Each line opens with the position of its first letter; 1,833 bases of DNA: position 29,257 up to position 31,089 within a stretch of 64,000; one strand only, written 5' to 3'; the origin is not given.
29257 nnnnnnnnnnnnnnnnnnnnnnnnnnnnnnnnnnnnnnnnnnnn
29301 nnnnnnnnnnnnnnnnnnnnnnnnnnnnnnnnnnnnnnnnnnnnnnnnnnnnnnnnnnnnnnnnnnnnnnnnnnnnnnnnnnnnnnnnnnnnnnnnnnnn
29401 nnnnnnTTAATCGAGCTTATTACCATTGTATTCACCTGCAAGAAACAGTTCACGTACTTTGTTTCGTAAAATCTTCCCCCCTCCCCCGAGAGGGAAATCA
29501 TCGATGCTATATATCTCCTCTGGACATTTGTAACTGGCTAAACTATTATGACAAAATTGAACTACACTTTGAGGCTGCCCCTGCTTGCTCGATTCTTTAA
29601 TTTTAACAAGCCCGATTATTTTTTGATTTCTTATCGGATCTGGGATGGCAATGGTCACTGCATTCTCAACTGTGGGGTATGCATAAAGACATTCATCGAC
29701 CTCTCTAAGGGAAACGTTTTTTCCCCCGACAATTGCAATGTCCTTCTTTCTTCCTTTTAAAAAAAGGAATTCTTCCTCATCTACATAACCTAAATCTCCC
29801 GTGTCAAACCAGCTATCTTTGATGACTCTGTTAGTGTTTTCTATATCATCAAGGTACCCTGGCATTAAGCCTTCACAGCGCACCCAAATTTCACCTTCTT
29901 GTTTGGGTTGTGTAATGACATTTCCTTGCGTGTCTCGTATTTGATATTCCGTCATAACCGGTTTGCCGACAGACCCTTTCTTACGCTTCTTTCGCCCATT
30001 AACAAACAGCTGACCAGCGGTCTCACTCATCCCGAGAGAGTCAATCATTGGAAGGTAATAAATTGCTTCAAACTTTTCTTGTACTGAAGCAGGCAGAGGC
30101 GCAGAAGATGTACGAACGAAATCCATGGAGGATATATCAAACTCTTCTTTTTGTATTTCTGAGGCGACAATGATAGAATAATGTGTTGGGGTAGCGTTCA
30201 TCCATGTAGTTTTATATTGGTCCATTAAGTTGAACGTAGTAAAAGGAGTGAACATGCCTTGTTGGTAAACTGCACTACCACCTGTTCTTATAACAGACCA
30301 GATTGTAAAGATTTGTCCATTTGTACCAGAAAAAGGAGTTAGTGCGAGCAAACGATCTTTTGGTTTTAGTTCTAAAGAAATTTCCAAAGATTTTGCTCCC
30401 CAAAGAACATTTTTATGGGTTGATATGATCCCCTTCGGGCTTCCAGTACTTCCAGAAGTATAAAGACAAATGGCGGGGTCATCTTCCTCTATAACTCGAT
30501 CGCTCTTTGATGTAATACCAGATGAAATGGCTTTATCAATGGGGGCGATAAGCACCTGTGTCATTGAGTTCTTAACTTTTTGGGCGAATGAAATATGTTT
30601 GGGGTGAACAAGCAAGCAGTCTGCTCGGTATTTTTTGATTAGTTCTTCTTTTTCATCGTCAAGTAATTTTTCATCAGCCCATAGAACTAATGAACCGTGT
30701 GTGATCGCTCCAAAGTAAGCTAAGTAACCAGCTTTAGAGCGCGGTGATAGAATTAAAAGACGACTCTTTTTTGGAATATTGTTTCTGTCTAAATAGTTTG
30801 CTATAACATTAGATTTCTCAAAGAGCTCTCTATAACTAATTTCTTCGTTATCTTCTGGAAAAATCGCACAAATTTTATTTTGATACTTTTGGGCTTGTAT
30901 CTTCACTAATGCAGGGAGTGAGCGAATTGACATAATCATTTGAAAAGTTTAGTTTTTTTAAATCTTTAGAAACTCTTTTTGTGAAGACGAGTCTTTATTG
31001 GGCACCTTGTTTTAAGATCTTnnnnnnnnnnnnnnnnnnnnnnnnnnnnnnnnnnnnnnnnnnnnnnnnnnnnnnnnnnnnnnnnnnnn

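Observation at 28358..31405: Carrier-protein-dependent acylation module (adenylating enzyme + ACP-like + AcpS + NeuD-family acyltransferase) in an archaeal glycan island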

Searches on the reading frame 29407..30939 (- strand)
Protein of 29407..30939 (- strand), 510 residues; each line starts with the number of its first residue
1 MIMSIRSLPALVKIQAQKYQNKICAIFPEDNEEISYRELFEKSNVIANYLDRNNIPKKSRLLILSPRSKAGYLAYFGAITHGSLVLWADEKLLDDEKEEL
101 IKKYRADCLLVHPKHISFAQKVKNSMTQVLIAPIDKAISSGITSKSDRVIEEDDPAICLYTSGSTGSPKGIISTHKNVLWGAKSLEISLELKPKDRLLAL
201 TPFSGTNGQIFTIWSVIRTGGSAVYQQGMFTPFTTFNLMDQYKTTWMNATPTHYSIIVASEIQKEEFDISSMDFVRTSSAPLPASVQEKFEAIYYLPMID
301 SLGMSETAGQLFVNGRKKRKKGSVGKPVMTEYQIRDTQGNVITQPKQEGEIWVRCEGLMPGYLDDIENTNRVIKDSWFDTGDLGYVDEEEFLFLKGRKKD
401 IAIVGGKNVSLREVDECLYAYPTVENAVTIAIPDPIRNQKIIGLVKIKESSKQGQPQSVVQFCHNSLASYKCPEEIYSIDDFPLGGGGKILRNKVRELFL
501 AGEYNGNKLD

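Call 3: search_protein_families(library=pfam, proteins=[window:29407-30939:-], max_evalue=0.01)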
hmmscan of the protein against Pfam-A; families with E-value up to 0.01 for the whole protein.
window:29407-30939:- (510 aa): 2 families
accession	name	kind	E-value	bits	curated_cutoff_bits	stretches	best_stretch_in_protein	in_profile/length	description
PF00501.34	AMP-binding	-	1.1e-60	206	29.9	1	14-363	3-384/384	AMP-binding enzyme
PF13193.12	AMP-binding_C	-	2.7e-09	38.2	24.5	1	413-489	1-76/76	AMP-binding enzyme C-terminal domain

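Call 7: search_protein_families(library=ncbifam, proteins=[window:29407-30939:-], max_evalue=0.01)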
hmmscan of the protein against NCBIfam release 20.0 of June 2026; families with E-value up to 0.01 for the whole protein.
window:29407-30939:- (510 aa): 106 families (the best 25 are shown)
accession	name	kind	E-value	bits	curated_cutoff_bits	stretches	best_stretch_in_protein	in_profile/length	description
NF004837.0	PRK06187.1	subfamily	3.7e-80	269.7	476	1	8-504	10-527/531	long-chain-fatty-acid--CoA ligase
NF004511.1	PRK05852.1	equivalog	8.4e-68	229.2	650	1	11-499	4-504/505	FadD7 family fatty acid--CoA ligase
NF052269.1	Staph_lig_FadD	equivalog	1.8e-65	221.2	650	1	12-498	6-492/499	long-chain-fatty-acid--CoA ligase FadD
NF002966.0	PRK03640.1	equivalog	2.6e-64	217.6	556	1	25-497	20-478/483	o-succinylbenzoate--CoA ligase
NF006182.0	PRK08316.1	subfamily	5e-62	210.1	663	1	9-499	14-517/523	fatty acyl-CoA synthetase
NF005220.0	PRK06710.1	equivalog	1.8e-60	204.6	1116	2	111-494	167-548/563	long-chain-fatty-acid--CoA ligase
NF006181.0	PRK08314.1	subfamily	7.8e-59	199.4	705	2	131-496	183-551/563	long-chain-fatty-acid--CoA ligase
NF005702.0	PRK07514.1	subfamily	1.7e-56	191.6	558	1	19-499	15-500/506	malonyl-CoA synthase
NF005307.0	PRK06839.1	equivalog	1.8e-56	191.8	748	1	20-496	16-490/496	o-succinylbenzoate--CoA ligase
NF004114.0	PRK05605.1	equivalog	1.2e-55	189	766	1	144-500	212-570/575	long-chain-fatty-acid--CoA ligase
NF009233.0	PRK12583.1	subfamily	4.7e-55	187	832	1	135-499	183-550/558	fatty acid CoA ligase family protein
NF005801.1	PRK07656.1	equivalog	5.5e-55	186.9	657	1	7-496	2-500/500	FadD3 family acyl-CoA ligase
NF047394.1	AcylCoAsynMbcS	equivalog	5.9e-55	186.9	850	1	29-497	37-518/525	acyl-CoA synthetase MbcS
NF005676.0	PRK07470.1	equivalog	2.9e-54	184.6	774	1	8-503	22-534/544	acyl-CoA synthetase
NF005714.0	PRK07529.1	subfamily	1.2e-53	182.4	632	1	141-498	206-575/640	acyl-CoA synthetase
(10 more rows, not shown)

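Call 21: search_solved_structures(query=window:29407-30939:-, max_evalue=1e-20)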
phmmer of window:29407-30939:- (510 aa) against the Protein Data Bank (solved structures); distinct sequences matched with E-value up to 1e-20: 82 (the best 60 are shown).
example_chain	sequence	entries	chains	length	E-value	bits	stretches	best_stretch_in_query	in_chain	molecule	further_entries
6qjz_A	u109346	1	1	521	1.1e-51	179.1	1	132-500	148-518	oxalyl CoA-synthetase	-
5ie0_A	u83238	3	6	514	3.1e-48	167.7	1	139-500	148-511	Oxalate--CoA ligase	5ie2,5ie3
8aff_A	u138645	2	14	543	1.3e-46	162.4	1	152-509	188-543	Oxalate--CoA ligase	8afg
8weu_A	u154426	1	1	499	1.1e-45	159.4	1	34-499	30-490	Fatty-acyl-CoA synthase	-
8wev_A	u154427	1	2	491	1.9e-45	158.5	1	34-499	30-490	Feruloyl-CoA Synthetase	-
3r44_A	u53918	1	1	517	7.3e-41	143.4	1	28-501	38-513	fatty acyl CoA synthetase FADD13 (FATTY-ACYL-CoA SYNTHETASE)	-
9g79_B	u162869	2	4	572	2.1e-40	141.9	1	20-496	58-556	Acetyl-coenzyme A synthetase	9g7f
5buq_A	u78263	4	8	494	1e-38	136.3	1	15-497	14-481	2-succinylbenzoate--CoA ligase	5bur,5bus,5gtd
5x8f_A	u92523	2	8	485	1.2e-38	136.1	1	16-497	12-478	2-succinylbenzoate--CoA ligase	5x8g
4wv3_A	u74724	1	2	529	9.8e-37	129.8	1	22-497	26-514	Anthranilate-CoA ligase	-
3a9u_A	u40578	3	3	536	5.4e-36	127.3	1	17-498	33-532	4-coumarate--CoA ligase | 4-coumarate:CoA ligase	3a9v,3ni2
5bsw_A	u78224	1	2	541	7.6e-36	126.9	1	18-502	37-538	4-coumarate--CoA ligase 2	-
5bsm_A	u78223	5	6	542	1.5e-35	125.9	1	18-502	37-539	4-coumarate--CoA ligase 2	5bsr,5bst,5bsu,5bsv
5u95_A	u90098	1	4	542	2e-35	125.5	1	18-502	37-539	4-coumarate--CoA ligase 2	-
2d1q_A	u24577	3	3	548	2.1e-35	125.4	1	146-499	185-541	Luciferin 4-monooxygenase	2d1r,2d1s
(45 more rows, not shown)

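Call 23: find_homologous_proteins(query=window:29407-30939:-, max_evalue=1e-30)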
Query window:29407-30939:- (510 aa): 314 proteins with E <= 1e-30 among 8000 candidates; the best 120 are listed.
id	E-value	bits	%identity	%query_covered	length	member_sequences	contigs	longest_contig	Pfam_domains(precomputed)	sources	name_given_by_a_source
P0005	0.0e+0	1157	100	100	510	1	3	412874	PF00501.35,PF13193.13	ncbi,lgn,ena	-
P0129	3.2e-198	677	59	99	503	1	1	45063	PF00501.35,PF13193.13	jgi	jgi:acyl-coenzyme A synthetase/AMP-(fatty) acid ligase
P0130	2.0e-189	648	57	98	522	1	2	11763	PF00501.35,PF13193.13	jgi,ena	-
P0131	3.2e-187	641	56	100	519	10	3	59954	PF00501.35,PF13193.13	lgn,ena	-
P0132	1.7e-185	635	55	99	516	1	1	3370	PF00501.35,PF13193.13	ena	-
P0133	2.7e-158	546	57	84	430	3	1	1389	PF00501.35,PF13193.13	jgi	jgi:oxalate---CoA ligase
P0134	7.1e-156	538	50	98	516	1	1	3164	PF00501.35,PF13193.13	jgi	-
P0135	1.4e-125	438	43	96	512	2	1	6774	PF00501.35,PF13193.13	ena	-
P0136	3.7e-124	433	42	96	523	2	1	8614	PF00501.35,PF13193.13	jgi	-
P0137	3.8e-102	360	38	98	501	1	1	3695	PF00501.35,PF13193.13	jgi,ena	-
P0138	1.0e-73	267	32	98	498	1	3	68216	PF00501.35,PF13193.13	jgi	-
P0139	6.8e-69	251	28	97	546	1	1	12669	PF00501.35,PF13193.13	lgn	-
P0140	5.9e-68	248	30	93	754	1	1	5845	PF00501.35,PF13193.13,PF02522.20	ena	-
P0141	8.2e-67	244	30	99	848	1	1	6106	PF00501.35,PF13193.13,PF02522.20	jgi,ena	-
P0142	2.2e-65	239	29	95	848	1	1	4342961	PF00501.35,PF13193.13,PF02522.20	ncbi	ncbi:AMP-binding protein [Solidesulfovibrio sp.]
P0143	5.0e-65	238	31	95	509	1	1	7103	PF00501.35,PF13193.13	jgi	jgi:long-chain acyl-CoA synthetase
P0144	1.5e-62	230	35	68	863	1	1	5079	PF00501.35,PF13193.13,PF02522.20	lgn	-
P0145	1.3e-61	227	30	96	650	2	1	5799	PF00550.32,PF00501.35,PF13193.13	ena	-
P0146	2.7e-61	226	29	96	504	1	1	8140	PF00501.35,PF13193.13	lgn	-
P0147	1.4e-60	223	30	97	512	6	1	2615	PF00501.35,PF13193.13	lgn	-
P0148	7.5e-58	214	31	94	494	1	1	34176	PF00501.35,PF13193.13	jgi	jgi:acyl-CoA synthetase (AMP-forming)/AMP-acid ligase II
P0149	1.5e-57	213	30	93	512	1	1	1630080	PF00501.35,PF13193.13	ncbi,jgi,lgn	jgi:long-chain acyl-CoA synthetase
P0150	4.1e-57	212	29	97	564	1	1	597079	PF00501.35,PF13193.13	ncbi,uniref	ncbi:long-chain-fatty-acid--CoA ligase [Jeotgalibacillus marinus]|uniref:Long-chain-fatty-acid--CoA 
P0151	6.7e-57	211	29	96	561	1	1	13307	PF00501.35,PF13193.13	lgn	-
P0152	1.5e-56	210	30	96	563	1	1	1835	PF00501.35,PF13193.13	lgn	-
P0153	1.7e-56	210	30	96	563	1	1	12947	PF00501.35,PF13193.13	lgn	-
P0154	3.2e-56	209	30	96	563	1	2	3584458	PF00501.35,PF13193.13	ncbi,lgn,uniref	ncbi:AMP-binding protein [Lysinibacillus endophyticus]|uniref:AMP-binding protein n=1 Tax=Ureibacill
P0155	9.8e-56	207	30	91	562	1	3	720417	PF00501.35,PF13193.13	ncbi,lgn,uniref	ncbi:AMP-binding protein [Viridibacillus arvi]|uniref:AMP-binding protein n=1 Tax=Viridibacillus arv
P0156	2.5e-55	206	30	91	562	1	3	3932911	PF00501.35,PF13193.13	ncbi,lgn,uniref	ncbi:AMP-binding protein [Viridibacillus sp. FSL E2-0187]|uniref:AMP-binding protein n=1 Tax=Viridib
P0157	2.5e-55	206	30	94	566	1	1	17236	PF00501.35,PF13193.13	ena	-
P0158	6.1e-55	205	29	91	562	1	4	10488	PF00501.35,PF13193.13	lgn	-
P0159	9.5e-55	204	30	95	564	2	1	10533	PF00501.35,PF13193.13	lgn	-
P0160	1.1e-54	204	29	95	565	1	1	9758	PF00501.35,PF13193.13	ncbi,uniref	ncbi:long-chain-fatty-acid--CoA ligase [Paenisporosarcina sp.]|uniref:long-chain-fatty-acid--CoA lig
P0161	1.5e-54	203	29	91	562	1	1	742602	PF00501.35,PF13193.13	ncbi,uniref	ncbi:AMP-binding protein [Viridibacillus arvi]|uniref:AMP-binding protein n=1 Tax=Viridibacillus arv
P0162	2.0e-54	203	29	95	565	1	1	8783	PF00501.35,PF13193.13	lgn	-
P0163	2.3e-54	203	30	94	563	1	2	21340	PF00501.35,PF13193.13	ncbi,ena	-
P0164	2.4e-54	203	30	94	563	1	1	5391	PF00501.35,PF13193.13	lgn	-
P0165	2.4e-54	203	31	94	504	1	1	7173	PF00501.35,PF13193.13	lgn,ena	-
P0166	2.9e-54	203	29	95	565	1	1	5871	PF00501.35,PF13193.13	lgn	-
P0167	3.4e-54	202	30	94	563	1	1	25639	PF00501.35,PF13193.13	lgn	-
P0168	3.8e-54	202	31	94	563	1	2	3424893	PF00501.35,PF13193.13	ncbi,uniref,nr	ncbi:Long-chain-fatty-acid--CoA ligase [Planococcus halocryophilus Or1]|uniref:Long-chain fatty acid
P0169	7.3e-54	201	29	94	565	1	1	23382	PF00501.35,PF13193.13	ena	-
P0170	8.8e-54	201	28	94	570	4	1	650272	PF00501.35,PF13193.13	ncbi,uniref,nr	ncbi:AMP-binding protein [Edaphobacillus lindanitolerans]|uniref:Long-chain acyl-CoA synthetase n=1 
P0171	1.0e-53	201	30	94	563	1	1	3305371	PF00501.35,PF13193.13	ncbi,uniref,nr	ncbi:AMP-binding protein [Planococcus donghaensis]|uniref:Long-chain fatty acid--CoA ligase n=1 Tax=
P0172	1.0e-53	201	30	92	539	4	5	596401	PF00501.35,PF13193.13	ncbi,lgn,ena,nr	ncbi:MAG TPA: AMP-binding protein [Ktedonobacteraceae bacterium]|nr:AMP-binding protein [Ktedonobact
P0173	1.4e-53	200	30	94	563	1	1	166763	PF00501.35,PF13193.13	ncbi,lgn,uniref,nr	ncbi:long-chain-fatty-acid--CoA ligase [Planococcus donghaensis MPA1U2]|uniref:Long-chain-fatty-acid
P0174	1.5e-53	200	30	94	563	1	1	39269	PF00501.35,PF13193.13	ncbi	ncbi:MAG: AMP-binding protein [Planococcus sp. (in: firmicutes)]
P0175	1.8e-53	200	30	91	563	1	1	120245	PF00501.35,PF13193.13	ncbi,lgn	-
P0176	1.8e-53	200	29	95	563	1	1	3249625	PF00501.35,PF13193.13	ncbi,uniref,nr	ncbi:AMP-binding protein [Planococcus versutus]|uniref:Long-chain fatty acid--CoA ligase n=1 Tax=Pla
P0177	2.1e-53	200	30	93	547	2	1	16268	PF00501.35,PF13193.13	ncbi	-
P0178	5.3e-53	198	30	94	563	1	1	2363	PF00501.35,PF13193.13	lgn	-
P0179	1.0e-52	197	30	94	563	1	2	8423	PF00501.35,PF13193.13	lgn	-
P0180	1.2e-52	197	30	94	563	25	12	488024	PF00501.35,PF13193.13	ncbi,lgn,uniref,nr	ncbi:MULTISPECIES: AMP-binding protein [Planococcus]|uniref:AMP-binding protein n=1 Tax=Planococcus 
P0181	1.3e-52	197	29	95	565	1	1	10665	PF00501.35,PF13193.13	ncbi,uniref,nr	ncbi:long-chain-fatty-acid--CoA ligase [Paenisporosarcina sp. TG20]|uniref:long-chain-fatty-acid--Co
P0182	1.6e-52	197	29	94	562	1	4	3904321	PF00501.35,PF13193.13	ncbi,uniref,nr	ncbi:long-chain-fatty-acid--CoA ligase [Metasolibacillus sp. FSL H7-0170]|uniref:long-chain-fatty-ac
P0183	1.7e-52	197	29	94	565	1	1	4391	PF00501.35,PF13193.13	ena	-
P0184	2.0e-52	196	28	95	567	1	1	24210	PF00501.35,PF13193.13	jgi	jgi:long-chain acyl-CoA synthetase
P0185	2.1e-52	196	29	94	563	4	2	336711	PF00501.35,PF13193.13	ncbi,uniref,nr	ncbi:AMP-binding protein [Planococcus soli]|uniref:AMP-binding protein n=1 Tax=Planococcus soli TaxI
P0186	2.5e-52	196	29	94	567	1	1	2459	PF00501.35,PF13193.13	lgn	-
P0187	2.7e-52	196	30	91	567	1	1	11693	PF00501.35,PF13193.13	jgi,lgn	-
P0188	3.4e-52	196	30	94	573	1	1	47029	PF00501.35,PF13193.13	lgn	-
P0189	3.5e-52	196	28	91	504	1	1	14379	PF00501.35,PF13193.13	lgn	-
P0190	3.6e-52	196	31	83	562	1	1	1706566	PF00550.32,PF00501.35,PF13193.13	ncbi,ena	-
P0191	3.8e-52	196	29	92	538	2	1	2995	PF00501.35,PF13193.13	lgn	-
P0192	4.5e-52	195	29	95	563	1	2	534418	PF00501.35,PF13193.13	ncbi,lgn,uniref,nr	ncbi:AMP-binding protein [uncultured Planococcus sp.]|uniref:AMP-binding protein n=1 Tax=Planococcus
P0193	4.9e-52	195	29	94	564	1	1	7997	PF00501.35,PF13193.13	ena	-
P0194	5.1e-52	195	29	94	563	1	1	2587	PF00501.35,PF13193.13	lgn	-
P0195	5.3e-52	195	29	94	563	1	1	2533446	PF00501.35,PF13193.13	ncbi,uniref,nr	ncbi:AMP-binding protein [Planococcus sp. CPCC 101016]|uniref:AMP-binding protein n=1 Tax=Planococcu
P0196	5.5e-52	195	30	94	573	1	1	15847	PF00501.35,PF13193.13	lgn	-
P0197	5.8e-52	195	30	94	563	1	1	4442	PF00501.35,PF13193.13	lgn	-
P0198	5.9e-52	195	29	94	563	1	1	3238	PF00501.35,PF13193.13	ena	-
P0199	6.4e-52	195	30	94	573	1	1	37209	PF00501.35,PF13193.13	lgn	-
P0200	6.9e-52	195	29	94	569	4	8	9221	PF00501.35,PF13193.13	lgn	-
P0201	8.2e-52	194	29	94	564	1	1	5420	PF00501.35,PF13193.13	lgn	-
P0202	9.2e-52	194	30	95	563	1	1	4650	PF00501.35,PF13193.13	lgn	-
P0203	1.0e-51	194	28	95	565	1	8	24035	PF00501.35,PF13193.13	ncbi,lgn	-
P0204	1.1e-51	194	28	95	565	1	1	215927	PF00501.35,PF13193.13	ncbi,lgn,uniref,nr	ncbi:long-chain-fatty-acid--CoA ligase [Paenisporosarcina sp. OV554]|uniref:long-chain-fatty-acid--C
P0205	1.3e-51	194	28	96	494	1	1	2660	PF00501.35,PF13193.13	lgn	-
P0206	1.4e-51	194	30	94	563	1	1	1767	PF00501.35,PF13193.13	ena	-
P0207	1.8e-51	193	28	94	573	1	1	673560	PF00501.35,PF13193.13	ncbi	-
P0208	2.6e-51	193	30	94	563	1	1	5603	PF00501.35,PF13193.13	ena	-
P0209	3.5e-51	192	33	67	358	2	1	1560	PF00501.35,PF13193.13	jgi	jgi:acyl-CoA synthetase (AMP-forming)/AMP-acid ligase II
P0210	5.3e-51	192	30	94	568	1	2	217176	PF00501.35,PF13193.13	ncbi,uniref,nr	ncbi:AMP-binding protein [Neobacillus sp. MM2021_6]|uniref:AMP-binding protein n=1 Tax=Bacillaceae T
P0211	7.4e-51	191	29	93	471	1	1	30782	PF00501.35,PF13193.13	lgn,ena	-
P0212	7.6e-51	191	28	94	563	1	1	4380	PF00501.35,PF13193.13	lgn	-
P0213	1.1e-50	191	29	97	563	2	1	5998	PF00501.35,PF13193.13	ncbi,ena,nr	ncbi:MAG TPA: AMP-binding protein [Planococcus sp. (in: firmicutes)]|nr:AMP-binding protein [Planoco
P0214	1.3e-50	191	28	95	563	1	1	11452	PF00501.35,PF13193.13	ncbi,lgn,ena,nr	ncbi:MAG TPA: long-chain-fatty-acid--CoA ligase [Planococcus sp. (in: firmicutes)]|nr:long-chain-fat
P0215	1.3e-50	191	29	94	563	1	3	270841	PF00501.35,PF13193.13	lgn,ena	-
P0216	1.7e-50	190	28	95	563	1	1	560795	PF00501.35,PF13193.13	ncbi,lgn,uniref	ncbi:long-chain-fatty-acid--CoA ligase [Planococcus chinensis]|uniref:Long-chain-fatty-acid--CoA lig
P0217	1.8e-50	190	29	92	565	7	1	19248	PF00501.35,PF13193.13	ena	-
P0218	3.5e-50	189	28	91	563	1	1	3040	PF00501.35,PF13193.13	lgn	-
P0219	8.9e-50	188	30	96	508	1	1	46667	PF00501.35,PF13193.13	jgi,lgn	-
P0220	8.9e-50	188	29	94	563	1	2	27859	PF00501.35,PF13193.13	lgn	-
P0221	9.9e-50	188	28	95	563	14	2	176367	PF00501.35,PF13193.13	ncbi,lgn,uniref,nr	ncbi:AMP-binding protein [Planococcus sp. APC 3906]|uniref:AMP-binding protein n=1 Tax=Planococcus s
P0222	1.2e-49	187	28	94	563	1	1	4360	PF00501.35,PF13193.13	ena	-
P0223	1.3e-49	187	29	97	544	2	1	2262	PF00501.35,PF13193.13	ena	-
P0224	1.4e-49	187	28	95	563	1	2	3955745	PF00501.35,PF13193.13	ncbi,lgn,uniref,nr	ncbi:AMP-binding protein [Planococcus liqunii]|uniref:AMP-binding protein n=1 Tax=Planococcus liquni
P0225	1.7e-49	187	29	94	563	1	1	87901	PF00501.35,PF13193.13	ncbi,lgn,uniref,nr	ncbi:long-chain acyl-CoA synthetase [Planococcus glaciei]|uniref:AMP-binding protein n=1 Tax=Planoco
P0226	2.9e-49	186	28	91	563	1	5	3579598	PF00501.35,PF13193.13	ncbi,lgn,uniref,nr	ncbi:AMP-binding protein [Planococcus halotolerans]|uniref:Long-chain fatty acid--CoA ligase n=1 Tax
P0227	2.9e-49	186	27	95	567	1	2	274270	PF00501.35,PF13193.13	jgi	-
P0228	2.9e-49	186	29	94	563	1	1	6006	PF00501.35,PF13193.13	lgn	-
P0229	4.1e-49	186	29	94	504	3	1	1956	PF00501.35,PF13193.13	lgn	-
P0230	4.3e-49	185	28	94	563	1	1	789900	PF00501.35,PF13193.13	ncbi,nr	ncbi:long-chain acyl-CoA synthetase [Planomicrobium sp. HSC-17F08]|nr:long-chain acyl-CoA synthetase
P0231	4.5e-49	185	29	94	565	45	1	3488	PF00501.35,PF13193.13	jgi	jgi:long-chain acyl-CoA synthetase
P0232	4.6e-49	185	28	94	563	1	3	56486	PF00501.35,PF13193.13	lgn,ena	-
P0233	9.1e-49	184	28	91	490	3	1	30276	PF00501.35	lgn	-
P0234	1.0e-48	184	29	94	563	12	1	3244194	PF00501.35,PF13193.13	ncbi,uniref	ncbi:long-chain-fatty-acid--CoA ligase [Planococcus sp. X10-3]|uniref:long-chain-fatty-acid--CoA lig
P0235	1.0e-48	184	29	94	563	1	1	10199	PF00501.35,PF13193.13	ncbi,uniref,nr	ncbi:AMP-binding protein [Planococcus sp. CAU13]|uniref:AMP-binding protein n=1 Tax=Planococcus sp. 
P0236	1.1e-48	184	28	92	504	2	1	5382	PF00501.35,PF13193.13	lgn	-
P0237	1.4e-48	184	29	95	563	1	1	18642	PF00501.35,PF13193.13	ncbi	-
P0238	1.6e-48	184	28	95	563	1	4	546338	PF00501.35,PF13193.13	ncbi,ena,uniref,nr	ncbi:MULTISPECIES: AMP-binding protein [Planococcus]|uniref:Long-chain acyl-CoA synthetase n=2 Tax=P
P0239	2.2e-48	183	28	91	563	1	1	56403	PF00501.35,PF13193.13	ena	-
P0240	4.6e-48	182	28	91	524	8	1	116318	PF00501.35,PF13193.13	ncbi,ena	-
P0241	7.6e-48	181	28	95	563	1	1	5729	PF00501.35,PF13193.13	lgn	-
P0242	7.8e-48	181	28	95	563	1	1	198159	PF00501.35,PF13193.13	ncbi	ncbi:AMP-binding protein [Planococcus sp. SIMBA_160]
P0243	7.9e-48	181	28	95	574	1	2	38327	PF00501.35,PF13193.13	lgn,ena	-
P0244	9.3e-48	181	27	96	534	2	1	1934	PF00501.35,PF13193.13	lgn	-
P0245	1.1e-47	181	28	95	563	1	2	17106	PF00501.35,PF13193.13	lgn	-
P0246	1.7e-47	180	26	94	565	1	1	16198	PF00501.35,PF13193.13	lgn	-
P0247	1.8e-47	180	28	95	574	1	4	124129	PF00501.35,PF13193.13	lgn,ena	-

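Call 25: find_encoding_contigs(protein=P0129, flank=9000, max_places=1)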
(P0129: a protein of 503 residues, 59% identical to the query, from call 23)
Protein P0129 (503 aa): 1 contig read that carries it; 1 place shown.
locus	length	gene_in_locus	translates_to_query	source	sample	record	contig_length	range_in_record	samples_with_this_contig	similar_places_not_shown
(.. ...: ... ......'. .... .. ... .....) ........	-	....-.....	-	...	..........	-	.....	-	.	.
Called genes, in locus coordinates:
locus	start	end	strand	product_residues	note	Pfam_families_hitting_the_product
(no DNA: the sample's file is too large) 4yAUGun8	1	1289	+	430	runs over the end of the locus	PF01467:CTP_transf_like, PF13714:PEP_mutase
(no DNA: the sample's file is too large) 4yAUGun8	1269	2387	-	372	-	PF13439:Glyco_transf_4, PF13579:Glyco_trans_4_4, PF20706:GT4-conflict, PF00534:Glycos_transf_1, PF13692:Glyco_trans_1_4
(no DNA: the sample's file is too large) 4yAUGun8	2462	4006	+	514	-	PF01554:MatE (weak), PF01943:Polysacc_synt, PF03023:MurJ (faint), PF13440:Polysacc_synt_3, PF01554:MatE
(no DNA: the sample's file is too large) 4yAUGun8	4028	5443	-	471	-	PF05159:Capsule_synth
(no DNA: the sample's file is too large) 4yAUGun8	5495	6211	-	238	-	PF00535:Glycos_transf_2, PF13641:Glyco_tranf_2_3 (weak)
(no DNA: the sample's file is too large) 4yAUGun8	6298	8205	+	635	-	PF02366:PMT, PF13231:PMT_2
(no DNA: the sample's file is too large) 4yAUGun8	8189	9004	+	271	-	PF02348:CTP_transf_3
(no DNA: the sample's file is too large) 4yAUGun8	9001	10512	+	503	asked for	PF00501:AMP-binding, PF13193:AMP-binding_C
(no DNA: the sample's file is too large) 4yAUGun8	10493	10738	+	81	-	-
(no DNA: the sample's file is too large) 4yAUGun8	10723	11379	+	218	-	PF17836:PglD_N, PF25087:GMPPB_C (faint), PF00132:Hexapep (weak)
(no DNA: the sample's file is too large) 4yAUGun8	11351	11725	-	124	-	PF01648:ACPS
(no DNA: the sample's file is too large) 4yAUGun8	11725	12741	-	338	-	PF03102:NeuB, PF08666:SAF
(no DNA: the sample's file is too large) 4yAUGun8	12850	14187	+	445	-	PF01593:Amino_oxidase, PF13450:NAD_binding_8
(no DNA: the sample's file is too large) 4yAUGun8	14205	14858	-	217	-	PF07690:MFS_1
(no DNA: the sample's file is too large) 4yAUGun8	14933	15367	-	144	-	PF07690:MFS_1 (weak), PF05978:UNC-93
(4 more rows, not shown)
